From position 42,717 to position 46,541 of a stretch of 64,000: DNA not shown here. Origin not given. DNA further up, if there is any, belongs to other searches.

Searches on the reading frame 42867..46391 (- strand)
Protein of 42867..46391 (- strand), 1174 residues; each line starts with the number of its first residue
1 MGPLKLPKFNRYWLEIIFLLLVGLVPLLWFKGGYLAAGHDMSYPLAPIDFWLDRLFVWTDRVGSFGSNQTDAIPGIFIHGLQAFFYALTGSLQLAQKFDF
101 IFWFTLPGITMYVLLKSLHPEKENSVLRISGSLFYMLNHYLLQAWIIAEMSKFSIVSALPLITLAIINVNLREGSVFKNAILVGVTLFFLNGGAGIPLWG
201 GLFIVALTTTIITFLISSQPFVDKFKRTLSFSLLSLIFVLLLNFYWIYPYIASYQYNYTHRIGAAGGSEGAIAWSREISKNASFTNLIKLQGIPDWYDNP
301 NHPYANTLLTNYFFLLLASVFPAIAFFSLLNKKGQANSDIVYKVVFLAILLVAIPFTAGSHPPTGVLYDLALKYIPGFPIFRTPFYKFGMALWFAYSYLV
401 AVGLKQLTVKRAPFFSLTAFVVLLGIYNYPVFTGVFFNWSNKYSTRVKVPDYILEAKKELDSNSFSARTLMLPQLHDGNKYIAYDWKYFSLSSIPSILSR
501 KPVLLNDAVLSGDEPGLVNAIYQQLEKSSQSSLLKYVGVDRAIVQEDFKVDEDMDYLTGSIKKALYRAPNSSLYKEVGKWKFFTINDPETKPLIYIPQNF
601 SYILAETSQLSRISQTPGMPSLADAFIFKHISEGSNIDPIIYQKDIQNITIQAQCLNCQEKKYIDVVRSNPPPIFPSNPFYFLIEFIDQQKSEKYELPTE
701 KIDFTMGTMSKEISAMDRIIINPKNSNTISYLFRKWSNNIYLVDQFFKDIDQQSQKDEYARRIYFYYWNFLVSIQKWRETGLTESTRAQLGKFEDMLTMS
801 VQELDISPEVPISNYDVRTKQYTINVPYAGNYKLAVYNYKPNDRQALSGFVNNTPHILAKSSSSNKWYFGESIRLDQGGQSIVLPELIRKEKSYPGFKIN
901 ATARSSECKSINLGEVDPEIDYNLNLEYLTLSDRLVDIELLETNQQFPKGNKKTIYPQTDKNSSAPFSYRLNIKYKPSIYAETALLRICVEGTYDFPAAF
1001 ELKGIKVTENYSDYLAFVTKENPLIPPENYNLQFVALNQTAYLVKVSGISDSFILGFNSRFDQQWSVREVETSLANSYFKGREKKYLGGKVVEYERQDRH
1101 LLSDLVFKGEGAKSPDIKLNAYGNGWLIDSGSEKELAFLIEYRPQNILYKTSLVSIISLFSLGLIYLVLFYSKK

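Call 5: search_protein_families(library=pfam, proteins=[window:42867-46391:-], max_evalue=0.01)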
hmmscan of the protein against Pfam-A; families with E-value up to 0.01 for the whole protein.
window:42867-46391:- (1174 aa): 0 families

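Call 17: find_homologous_proteins(query=window:42867-46391:-, max_evalue=0.00001)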
Query window:42867-46391:- (1174 aa): 186 proteins with E <= 0.00001 among 8000 candidates; the best 120 are listed.
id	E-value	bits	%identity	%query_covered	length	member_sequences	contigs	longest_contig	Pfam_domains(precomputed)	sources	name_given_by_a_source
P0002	0.0e+0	2259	83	100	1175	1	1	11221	-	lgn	-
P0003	0.0e+0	2055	76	99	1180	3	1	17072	-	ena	-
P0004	0.0e+0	1994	73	99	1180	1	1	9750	-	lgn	-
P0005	0.0e+0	1986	73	100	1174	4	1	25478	PF11847.14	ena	-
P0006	0.0e+0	1892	71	99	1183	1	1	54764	-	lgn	-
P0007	0.0e+0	1726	63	99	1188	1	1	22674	-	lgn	-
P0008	0.0e+0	1712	64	99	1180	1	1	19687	-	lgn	-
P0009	0.0e+0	1705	62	100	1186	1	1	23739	-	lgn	-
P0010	0.0e+0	1694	72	85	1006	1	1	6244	-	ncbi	ncbi:MAG: hypothetical protein AAB697_00885 [Patescibacteria group bacterium]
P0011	0.0e+0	1673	61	100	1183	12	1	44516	-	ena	-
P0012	0.0e+0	1288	50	98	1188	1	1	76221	PF11847.14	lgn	-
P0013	0.0e+0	1224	48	100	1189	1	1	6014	PF11847.14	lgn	-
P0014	0.0e+0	1179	47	99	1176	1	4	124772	-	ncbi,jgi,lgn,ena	-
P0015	0.0e+0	1133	44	97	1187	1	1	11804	PF11847.14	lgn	-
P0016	0.0e+0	1046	42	99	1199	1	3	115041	-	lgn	-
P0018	0.0e+0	1034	42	99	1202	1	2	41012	PF11847.14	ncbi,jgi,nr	ncbi:DUF3367 domain-containing protein [Candidatus Parcubacteria bacterium]|nr:MAG: DUF3367 domain-c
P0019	0.0e+0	1025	43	99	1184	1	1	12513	PF11847.14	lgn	-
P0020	7.6e-296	1002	41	97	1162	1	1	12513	PF11847.14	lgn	-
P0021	8.6e-296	1002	43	97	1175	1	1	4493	PF11847.14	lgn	-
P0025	7.5e-273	926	40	99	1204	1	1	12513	PF11847.14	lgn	-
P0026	7.3e-271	920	41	99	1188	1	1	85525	PF11847.14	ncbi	-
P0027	3.0e-262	891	39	97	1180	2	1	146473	PF11847.14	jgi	-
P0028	7.4e-257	873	38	99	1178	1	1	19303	PF11847.14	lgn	-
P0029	2.7e-254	865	38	98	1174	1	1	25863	PF11847.14,PF18915.6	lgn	-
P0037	1.4e-234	800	41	71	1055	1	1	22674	PF11847.14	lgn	-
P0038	2.2e-234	799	42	71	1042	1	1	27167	PF11847.14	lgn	-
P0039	4.3e-234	798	41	76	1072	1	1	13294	PF11847.14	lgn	-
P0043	1.9e-227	776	39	71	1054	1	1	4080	PF11847.14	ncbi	-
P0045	9.1e-227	774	40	75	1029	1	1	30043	PF11847.14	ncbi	-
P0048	1.3e-225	770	39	74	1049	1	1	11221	PF11847.14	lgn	-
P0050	1.8e-223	763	40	75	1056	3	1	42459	PF11847.14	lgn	-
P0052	3.4e-220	752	39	73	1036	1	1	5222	PF11847.14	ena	-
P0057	7.8e-209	714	33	99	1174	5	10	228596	PF11847.14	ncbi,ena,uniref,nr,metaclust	ncbi:hypothetical protein A2686_04500 [Candidatus Woesebacteria bacterium RIFCSPHIGHO2_01_FULL_38_10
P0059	8.2e-197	675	38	74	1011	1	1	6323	PF11847.14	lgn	-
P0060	7.5e-191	655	34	97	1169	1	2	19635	PF11847.14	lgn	-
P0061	8.1e-190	651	37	73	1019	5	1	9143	PF11847.14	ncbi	-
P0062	1.1e-182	628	42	66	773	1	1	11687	PF11847.14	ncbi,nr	ncbi:hypothetical protein CL622_04880, partial [archaeon]|nr:hypothetical protein [archaeon]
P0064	3.8e-146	507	29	98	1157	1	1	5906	PF11847.14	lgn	-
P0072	1.1e-132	462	29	97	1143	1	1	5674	PF11847.14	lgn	-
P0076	5.0e-130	453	36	61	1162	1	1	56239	PF11847.14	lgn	-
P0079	4.4e-129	450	33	62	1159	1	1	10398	PF11847.14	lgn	-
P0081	3.1e-125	437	34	64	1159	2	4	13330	PF11847.14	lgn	-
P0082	4.5e-125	437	32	60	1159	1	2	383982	PF11847.14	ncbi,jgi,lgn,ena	-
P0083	9.0e-125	436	31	73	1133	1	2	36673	PF11847.14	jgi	jgi:hypothetical protein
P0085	1.0e-123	432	29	90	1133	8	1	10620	PF11847.14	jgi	-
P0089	9.0e-122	426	35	56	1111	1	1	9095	PF11847.14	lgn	-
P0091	1.3e-119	419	28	97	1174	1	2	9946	PF11847.14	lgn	-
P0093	5.3e-117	410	28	99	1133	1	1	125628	PF11847.14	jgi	-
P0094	4.4e-114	401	34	56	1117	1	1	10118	PF11847.14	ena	-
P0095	1.9e-113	398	32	69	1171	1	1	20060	PF11847.14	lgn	-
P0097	2.9e-113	398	33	64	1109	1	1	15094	PF11847.14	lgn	-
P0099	6.5e-112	393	36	53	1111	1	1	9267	PF11847.14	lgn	-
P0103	2.6e-109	385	31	72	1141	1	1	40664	PF11847.14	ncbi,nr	ncbi:MAG: alpha-(1-_3)-arabinofuranosyltransferase family protein [Patescibacteria group bacterium]|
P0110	1.0e-106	376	28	99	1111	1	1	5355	PF11847.14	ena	-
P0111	1.4e-106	376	31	69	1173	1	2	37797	PF11847.14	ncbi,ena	-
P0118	2.1e-105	372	28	70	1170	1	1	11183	PF11847.14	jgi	jgi:hypothetical protein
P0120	2.8e-105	371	28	78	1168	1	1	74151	PF11847.14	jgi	jgi:hypothetical protein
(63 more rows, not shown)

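Call 18: find_encoding_contigs(protein=P0002, flank=4000, max_places=1)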
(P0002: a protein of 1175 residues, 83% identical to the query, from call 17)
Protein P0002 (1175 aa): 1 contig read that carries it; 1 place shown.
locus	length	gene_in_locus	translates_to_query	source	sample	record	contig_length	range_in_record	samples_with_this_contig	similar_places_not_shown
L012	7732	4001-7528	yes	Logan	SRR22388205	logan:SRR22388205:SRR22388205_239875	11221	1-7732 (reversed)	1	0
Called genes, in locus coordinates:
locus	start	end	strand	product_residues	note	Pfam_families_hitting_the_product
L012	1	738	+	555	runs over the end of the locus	-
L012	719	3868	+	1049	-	PF11847:GT-C_AftD (weak)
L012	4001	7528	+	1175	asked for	-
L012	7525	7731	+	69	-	?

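Call 19: find_encoding_contigs(protein=P0003, flank=4000, max_places=1)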
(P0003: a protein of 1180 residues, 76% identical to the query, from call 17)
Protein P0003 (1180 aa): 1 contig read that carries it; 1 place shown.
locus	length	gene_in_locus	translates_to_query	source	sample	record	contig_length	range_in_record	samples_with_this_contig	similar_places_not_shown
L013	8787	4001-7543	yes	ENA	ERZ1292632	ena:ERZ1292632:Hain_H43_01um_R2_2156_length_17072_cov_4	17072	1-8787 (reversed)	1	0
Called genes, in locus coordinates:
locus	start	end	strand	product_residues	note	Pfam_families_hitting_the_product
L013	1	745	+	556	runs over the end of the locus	-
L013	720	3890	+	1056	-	PF11847:GT-C_AftD (weak)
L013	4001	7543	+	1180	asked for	-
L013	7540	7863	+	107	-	-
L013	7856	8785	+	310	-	?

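Call 20: find_encoding_contigs(protein=P0006, flank=4000, max_places=1)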
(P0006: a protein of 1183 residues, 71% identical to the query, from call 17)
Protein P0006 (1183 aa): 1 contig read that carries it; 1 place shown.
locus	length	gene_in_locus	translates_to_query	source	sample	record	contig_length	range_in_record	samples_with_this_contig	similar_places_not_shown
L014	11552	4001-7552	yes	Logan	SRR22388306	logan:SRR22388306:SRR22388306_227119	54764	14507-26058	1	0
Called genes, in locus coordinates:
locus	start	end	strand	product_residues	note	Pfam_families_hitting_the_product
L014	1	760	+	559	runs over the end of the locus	-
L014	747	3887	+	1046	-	-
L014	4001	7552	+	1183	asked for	-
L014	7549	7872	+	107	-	-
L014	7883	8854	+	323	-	PF00535:Glycos_transf_2, PF10111:Glyco_tranf_2_2 (faint)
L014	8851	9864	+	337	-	PF00535:Glycos_transf_2, PF13641:Glyco_tranf_2_3, PF13632:Glyco_trans_2_3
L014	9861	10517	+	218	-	PF13489:Methyltransf_23, PF08003:Methyltransf_9 (faint), PF13847:Methyltransf_31, PF08241:Methyltransf_11, PF08242:Methyltransf_12 (weak), PF13649:Methyltransf_25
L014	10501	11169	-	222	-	PF08241:Methyltransf_11, PF08242:Methyltransf_12 (weak), PF13649:Methyltransf_25, PF13847:Methyltransf_31 (weak)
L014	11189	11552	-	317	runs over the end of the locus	PF13489:Methyltransf_23, PF01209:Ubie_methyltran (faint), PF07021:MetW, PF13649:Methyltransf_25, PF13847:Methyltransf_31, PF08241:Methyltransf_11, PF08242:Methyltransf_12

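Call 21: find_encoding_contigs(protein=P0007, flank=4000, max_places=1)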
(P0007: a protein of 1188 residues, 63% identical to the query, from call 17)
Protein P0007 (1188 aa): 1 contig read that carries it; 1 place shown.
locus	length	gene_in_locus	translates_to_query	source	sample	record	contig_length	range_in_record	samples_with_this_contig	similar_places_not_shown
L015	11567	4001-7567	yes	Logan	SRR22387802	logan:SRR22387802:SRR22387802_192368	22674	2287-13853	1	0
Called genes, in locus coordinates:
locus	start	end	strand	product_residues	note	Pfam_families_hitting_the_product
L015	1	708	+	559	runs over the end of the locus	-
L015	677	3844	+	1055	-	PF11847:GT-C_AftD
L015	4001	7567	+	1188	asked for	-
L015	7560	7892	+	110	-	-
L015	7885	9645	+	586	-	PF00535:Glycos_transf_2, PF10111:Glyco_tranf_2_2 (weak), PF13506:Glyco_transf_21 (faint), PF13641:Glyco_tranf_2_3 (faint), PF00535:Glycos_transf_2, PF13632:Glyco_trans_2_3 (weak)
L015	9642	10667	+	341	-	PF00535:Glycos_transf_2, PF13641:Glyco_tranf_2_3, PF13632:Glyco_trans_2_3 (weak)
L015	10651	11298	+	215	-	PF03141:Methyltransf_29 (weak), PF13489:Methyltransf_23, PF13847:Methyltransf_31, PF08241:Methyltransf_11, PF08242:Methyltransf_12, PF13649:Methyltransf_25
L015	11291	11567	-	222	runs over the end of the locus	PF13847:Methyltransf_31, PF08241:Methyltransf_11, PF08242:Methyltransf_12 (weak), PF13649:Methyltransf_25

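Call 29: find_encoding_contigs(protein=P0011, flank=4000, max_places=1)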
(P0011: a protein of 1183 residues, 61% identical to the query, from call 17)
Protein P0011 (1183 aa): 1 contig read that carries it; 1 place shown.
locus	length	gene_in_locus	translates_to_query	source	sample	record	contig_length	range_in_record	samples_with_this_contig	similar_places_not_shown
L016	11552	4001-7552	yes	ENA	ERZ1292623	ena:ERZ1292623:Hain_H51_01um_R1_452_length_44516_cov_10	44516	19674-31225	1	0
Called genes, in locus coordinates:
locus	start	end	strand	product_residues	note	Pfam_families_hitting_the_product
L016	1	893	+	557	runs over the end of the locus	-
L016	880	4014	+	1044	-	-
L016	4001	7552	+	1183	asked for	-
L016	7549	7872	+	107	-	-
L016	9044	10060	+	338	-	PF00535:Glycos_transf_2, PF10111:Glyco_tranf_2_2 (weak), PF13641:Glyco_tranf_2_3, PF13632:Glyco_trans_2_3 (faint)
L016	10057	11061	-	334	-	PF01073:3Beta_HSD, PF01370:Epimerase, PF02719:Polysacc_synt_2, PF04321:RmlD_sub_bind, PF16363:GDP_Man_Dehyd, PF07993:NAD_binding_4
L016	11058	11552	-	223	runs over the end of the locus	PF13489:Methyltransf_23 (weak), PF07021:MetW, PF13847:Methyltransf_31, PF08241:Methyltransf_11, PF08242:Methyltransf_12, PF13649:Methyltransf_25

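Call 30: find_encoding_contigs(protein=P0012, flank=4000, max_places=1)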
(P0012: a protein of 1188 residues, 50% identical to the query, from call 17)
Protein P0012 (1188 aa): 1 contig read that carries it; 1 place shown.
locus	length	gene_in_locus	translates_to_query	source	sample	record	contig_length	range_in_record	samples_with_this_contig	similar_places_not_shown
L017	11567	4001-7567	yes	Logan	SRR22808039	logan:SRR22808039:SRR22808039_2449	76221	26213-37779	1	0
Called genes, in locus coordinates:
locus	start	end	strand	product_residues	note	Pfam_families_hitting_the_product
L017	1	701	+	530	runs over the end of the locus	-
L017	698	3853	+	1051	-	-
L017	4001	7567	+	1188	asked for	PF11847:GT-C_AftD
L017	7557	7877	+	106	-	-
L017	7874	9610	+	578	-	PF00535:Glycos_transf_2, PF10111:Glyco_tranf_2_2 (faint), PF13506:Glyco_transf_21 (faint), PF15935:RnlA_toxin (faint), PF13632:Glyco_trans_2_3 (weak), PF00535:Glycos_transf_2, PF13641:Glyco_tranf_2_3 (weak), PF13632:Glyco_trans_2_3 (weak)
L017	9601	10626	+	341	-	PF00535:Glycos_transf_2, PF10111:Glyco_tranf_2_2, PF13641:Glyco_tranf_2_3, PF13632:Glyco_trans_2_3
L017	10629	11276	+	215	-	PF01209:Ubie_methyltran, PF03141:Methyltransf_29, PF08003:Methyltransf_9 (faint), PF13489:Methyltransf_23, PF13847:Methyltransf_31, PF08241:Methyltransf_11, PF08242:Methyltransf_12, PF13649:Methyltransf_25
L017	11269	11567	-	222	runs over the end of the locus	PF13489:Methyltransf_23 (faint), PF13847:Methyltransf_31 (weak), PF08241:Methyltransf_11, PF08242:Methyltransf_12 (weak), PF13649:Methyltransf_25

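Call 31: find_encoding_contigs(protein=P0014, flank=4000, max_places=1)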
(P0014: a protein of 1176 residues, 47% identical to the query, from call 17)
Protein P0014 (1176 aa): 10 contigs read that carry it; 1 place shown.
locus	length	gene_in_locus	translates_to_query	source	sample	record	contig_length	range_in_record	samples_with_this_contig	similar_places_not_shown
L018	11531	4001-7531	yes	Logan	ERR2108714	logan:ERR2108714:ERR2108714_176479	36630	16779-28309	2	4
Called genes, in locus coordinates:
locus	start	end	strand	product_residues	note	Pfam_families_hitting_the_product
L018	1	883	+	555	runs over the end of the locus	-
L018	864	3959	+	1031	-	-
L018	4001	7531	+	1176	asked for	-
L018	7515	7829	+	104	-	-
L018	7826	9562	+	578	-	PF00535:Glycos_transf_2, PF10111:Glyco_tranf_2_2 (faint), PF13641:Glyco_tranf_2_3 (faint), PF13632:Glyco_trans_2_3 (faint), PF00535:Glycos_transf_2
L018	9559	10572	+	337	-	PF00535:Glycos_transf_2, PF10111:Glyco_tranf_2_2, PF13506:Glyco_transf_21, PF13641:Glyco_tranf_2_3, PF13632:Glyco_trans_2_3 (weak)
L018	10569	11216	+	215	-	PF13489:Methyltransf_23, PF01209:Ubie_methyltran (weak), PF08003:Methyltransf_9 (weak), PF13847:Methyltransf_31, PF08241:Methyltransf_11, PF08242:Methyltransf_12, PF13649:Methyltransf_25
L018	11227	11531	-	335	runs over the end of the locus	PF01073:3Beta_HSD, PF01370:Epimerase, PF02719:Polysacc_synt_2, PF04321:RmlD_sub_bind, PF16363:GDP_Man_Dehyd, PF07993:NAD_binding_4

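Call 33: find_related_loci(query=A1, collection=genome_contigs, flank=10000)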
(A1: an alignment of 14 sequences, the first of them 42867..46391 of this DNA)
Query A1 (1174 aa) in genome_contigs; peptide patterns used: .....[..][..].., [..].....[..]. (x = any residue, [..] = any of these).
125 stretches matched a pattern; 58 encode a relative of the query (tblastn E <= 1e-3); 57 distinct loci.
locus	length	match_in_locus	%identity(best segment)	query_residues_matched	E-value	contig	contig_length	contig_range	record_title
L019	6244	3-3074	72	144-1169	0e+0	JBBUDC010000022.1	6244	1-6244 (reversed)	MAG: Patescibacteria group bacterium isolate H43-bin206_1 H43_bin206_1_000000000022, whole genome shotgun sequence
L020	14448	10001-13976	61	4-1174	0e+0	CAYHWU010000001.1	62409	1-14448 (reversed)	MAG TPA_asm: uncultured Gammaproteobacteria bacterium isolate ERP119705_co16_325 genome assembly, contig: NODE_246_lengt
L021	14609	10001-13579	42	5-1169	0e+0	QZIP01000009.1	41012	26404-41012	MAG: Candidatus Parcubacteria bacterium isolate SURF_62 Ga0104751_1001381, whole genome shotgun sequence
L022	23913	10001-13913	48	4-1167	0e+0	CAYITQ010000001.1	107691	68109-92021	MAG TPA_asm: uncultured Gammaproteobacteria bacterium isolate ERP119705_co3_801 genome assembly, contig: NODE_100_length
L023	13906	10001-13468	33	12-1169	0e+0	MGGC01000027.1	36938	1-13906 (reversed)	MAG: Candidatus Woesebacteria bacterium RIFCSPHIGHO2_01_FULL_38_10 rifcsphigho2_01_scaffold_3491, whole genome shotgun s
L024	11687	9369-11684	42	1-773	0e+0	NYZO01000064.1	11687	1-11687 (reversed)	MAG: archaeon isolate ARS54 MHASMcontig_180349, whole genome shotgun sequence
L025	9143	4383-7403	37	14-1167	1e-169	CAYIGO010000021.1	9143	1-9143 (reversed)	MAG TPA_asm: uncultured Gammaproteobacteria bacterium isolate ERP119705_co22_108 genome assembly, contig: NODE_5940_leng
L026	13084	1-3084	32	153-1174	9e-143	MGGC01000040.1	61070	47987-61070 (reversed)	MAG: Candidatus Woesebacteria bacterium RIFCSPHIGHO2_01_FULL_38_10 rifcsphigho2_01_scaffold_720, whole genome shotgun se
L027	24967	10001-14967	30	11-1094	8e-117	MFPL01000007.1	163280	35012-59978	MAG: Candidatus Levybacteria bacterium RIFCSPLOWO2_12_FULL_41_12 rifcsplowo2_12_scaffold_280, whole genome shotgun seque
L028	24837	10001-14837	33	11-694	1e-111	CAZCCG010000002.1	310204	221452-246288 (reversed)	MAG TPA_asm: uncultured Gammaproteobacteria bacterium isolate SRP200132_co1_33 genome assembly, contig: NODE_20_length_3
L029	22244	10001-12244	34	10-754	5e-111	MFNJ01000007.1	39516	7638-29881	MAG: Candidatus Levybacteria bacterium RIFCSPHIGHO2_01_FULL_36_15 rifcsphigho2_01_scaffold_1558, whole genome shotgun se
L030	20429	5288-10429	29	10-934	8e-113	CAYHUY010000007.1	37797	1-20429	MAG TPA_asm: uncultured Gammaproteobacteria bacterium isolate ERP119705_co16_474 genome assembly, contig: NODE_836_lengt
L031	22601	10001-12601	30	25-887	2e-107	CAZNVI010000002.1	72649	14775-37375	MAG TPA_asm: uncultured Gammaproteobacteria bacterium isolate SRP192515_co1_25 genome assembly, contig: NODE_217_length_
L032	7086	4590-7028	33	29-836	5e-106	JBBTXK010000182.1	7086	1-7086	MAG: Patescibacteria group bacterium isolate H51-bin196_1 H51_bin196_1_000000000182, whole genome shotgun sequence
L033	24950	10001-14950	32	8-729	2e-104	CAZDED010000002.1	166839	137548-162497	MAG TPA_asm: uncultured Gammaproteobacteria bacterium isolate SRP278252_co2_138 genome assembly, contig: NODE_100_length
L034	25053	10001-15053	31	10-1174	4e-104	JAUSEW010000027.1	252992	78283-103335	MAG: Candidatus Levyibacteriota bacterium isolate E14_maxbin.252 E14_k141_1713433, whole genome shotgun sequence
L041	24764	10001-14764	27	25-1174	8e-98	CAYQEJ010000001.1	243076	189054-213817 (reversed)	MAG TPA_asm: uncultured Gammaproteobacteria bacterium isolate SRP278252_co2_88 genome assembly, contig: NODE_35_length_2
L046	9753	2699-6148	24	2-1174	1e-92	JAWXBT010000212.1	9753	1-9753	MAG: bacterium isolate MP7G1.125 k99_1272253, whole genome shotgun sequence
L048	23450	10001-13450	24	2-1174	2e-92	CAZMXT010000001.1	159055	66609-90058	MAG TPA_asm: uncultured Pseudomonadales bacterium isolate SRP128246_co1_515 genome assembly, contig: NODE_25_length_1590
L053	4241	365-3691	27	17-1174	5e-85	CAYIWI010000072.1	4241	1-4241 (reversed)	MAG TPA_asm: uncultured Gammaproteobacteria bacterium isolate ERP119705_co3_560 genome assembly, contig: NODE_29564_leng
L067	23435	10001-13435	27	29-1174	1e-64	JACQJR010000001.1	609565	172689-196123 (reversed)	MAG: Candidatus Microgenomates bacterium isolate NC_groundwater_1156_Ag_S-0.1um_40_307 S_p1_S3_coassembly_k141_153347, w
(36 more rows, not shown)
